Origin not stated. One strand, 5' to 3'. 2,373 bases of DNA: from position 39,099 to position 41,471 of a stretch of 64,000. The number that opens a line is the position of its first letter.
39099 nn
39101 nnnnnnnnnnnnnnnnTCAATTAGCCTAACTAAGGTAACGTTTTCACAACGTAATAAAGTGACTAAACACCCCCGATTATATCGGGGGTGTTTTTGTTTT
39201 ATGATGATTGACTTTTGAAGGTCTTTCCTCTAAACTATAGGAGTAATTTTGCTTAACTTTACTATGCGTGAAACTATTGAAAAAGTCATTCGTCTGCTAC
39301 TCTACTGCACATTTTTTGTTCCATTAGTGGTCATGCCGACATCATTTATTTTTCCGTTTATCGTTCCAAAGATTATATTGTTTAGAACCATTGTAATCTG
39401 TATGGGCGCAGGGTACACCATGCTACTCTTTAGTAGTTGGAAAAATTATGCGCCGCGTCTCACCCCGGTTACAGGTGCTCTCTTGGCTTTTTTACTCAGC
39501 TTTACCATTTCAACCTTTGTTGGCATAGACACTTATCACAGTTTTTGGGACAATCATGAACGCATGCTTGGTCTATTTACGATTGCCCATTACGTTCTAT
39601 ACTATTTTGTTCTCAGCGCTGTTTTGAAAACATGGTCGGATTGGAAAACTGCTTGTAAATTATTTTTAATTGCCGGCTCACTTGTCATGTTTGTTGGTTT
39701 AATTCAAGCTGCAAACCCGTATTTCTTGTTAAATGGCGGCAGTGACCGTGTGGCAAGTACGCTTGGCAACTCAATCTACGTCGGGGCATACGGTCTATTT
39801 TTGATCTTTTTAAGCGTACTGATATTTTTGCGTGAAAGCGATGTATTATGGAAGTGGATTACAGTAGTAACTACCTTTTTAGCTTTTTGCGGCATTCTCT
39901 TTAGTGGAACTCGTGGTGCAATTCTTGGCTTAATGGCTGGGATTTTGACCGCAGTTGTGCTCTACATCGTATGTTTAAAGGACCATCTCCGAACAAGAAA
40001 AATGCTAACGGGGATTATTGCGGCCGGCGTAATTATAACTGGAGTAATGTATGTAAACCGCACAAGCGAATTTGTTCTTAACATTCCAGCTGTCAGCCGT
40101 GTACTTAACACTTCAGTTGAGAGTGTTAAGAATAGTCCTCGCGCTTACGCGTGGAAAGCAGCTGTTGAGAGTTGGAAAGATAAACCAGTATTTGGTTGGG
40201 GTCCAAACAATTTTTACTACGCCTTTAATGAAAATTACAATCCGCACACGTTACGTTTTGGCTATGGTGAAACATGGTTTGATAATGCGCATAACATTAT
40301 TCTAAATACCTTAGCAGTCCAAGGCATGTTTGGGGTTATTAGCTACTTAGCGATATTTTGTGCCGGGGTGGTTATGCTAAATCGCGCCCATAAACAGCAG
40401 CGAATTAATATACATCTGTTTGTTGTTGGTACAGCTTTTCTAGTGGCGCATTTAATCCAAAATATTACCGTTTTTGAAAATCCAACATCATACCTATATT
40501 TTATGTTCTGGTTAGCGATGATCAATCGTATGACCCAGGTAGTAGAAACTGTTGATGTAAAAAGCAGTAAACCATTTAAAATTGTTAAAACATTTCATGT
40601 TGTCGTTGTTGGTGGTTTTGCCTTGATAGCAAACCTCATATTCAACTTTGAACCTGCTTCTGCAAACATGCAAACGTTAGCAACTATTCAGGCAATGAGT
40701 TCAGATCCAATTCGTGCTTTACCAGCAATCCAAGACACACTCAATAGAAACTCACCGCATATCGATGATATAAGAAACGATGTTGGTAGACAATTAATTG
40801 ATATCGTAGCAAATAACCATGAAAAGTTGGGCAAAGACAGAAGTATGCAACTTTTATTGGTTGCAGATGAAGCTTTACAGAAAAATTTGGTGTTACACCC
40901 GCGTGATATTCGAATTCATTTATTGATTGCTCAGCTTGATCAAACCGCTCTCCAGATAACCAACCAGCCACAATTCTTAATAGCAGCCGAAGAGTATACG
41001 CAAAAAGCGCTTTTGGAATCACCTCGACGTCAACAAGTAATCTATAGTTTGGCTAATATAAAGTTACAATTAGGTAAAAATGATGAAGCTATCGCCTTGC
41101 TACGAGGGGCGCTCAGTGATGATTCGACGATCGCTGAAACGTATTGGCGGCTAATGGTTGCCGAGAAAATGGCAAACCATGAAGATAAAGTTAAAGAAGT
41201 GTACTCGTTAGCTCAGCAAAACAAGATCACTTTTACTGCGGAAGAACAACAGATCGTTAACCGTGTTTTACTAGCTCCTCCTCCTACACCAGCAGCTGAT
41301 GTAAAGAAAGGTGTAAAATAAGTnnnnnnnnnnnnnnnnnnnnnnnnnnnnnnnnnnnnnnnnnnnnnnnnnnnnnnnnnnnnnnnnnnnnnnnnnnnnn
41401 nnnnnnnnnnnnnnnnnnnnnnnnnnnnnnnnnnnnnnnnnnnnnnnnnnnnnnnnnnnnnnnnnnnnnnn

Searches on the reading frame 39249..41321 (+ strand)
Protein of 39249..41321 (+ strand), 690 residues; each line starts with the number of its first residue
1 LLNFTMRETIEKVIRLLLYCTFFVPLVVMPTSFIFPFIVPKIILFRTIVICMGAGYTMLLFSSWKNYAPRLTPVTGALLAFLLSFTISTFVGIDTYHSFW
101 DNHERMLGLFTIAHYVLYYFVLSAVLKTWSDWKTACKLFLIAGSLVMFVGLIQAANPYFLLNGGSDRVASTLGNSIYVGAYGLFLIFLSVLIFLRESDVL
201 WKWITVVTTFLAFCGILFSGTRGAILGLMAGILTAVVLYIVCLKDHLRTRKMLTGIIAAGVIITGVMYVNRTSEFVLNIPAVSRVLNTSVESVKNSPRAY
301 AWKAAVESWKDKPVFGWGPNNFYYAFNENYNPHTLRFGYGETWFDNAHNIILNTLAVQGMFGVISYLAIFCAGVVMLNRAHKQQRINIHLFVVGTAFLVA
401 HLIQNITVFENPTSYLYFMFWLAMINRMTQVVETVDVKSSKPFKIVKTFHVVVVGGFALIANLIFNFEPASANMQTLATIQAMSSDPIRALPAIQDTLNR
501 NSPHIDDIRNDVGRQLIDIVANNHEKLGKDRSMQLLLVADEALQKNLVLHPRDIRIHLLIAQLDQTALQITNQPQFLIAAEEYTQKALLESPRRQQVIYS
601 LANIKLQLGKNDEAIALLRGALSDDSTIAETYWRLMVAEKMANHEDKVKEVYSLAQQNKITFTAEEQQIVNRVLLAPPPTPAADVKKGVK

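Call 21: search_protein_families(library=pfam, proteins=[window:39249-41321:+], max_evalue=0.00001)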
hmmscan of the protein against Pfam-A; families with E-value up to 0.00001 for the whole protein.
window:39249-41321:+ (690 aa): 1 family
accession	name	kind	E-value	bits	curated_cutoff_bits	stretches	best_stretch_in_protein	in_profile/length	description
PF04932.20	Wzy_C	-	2.2e-22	79.9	31.7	1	208-367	2-149/149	O-Antigen ligase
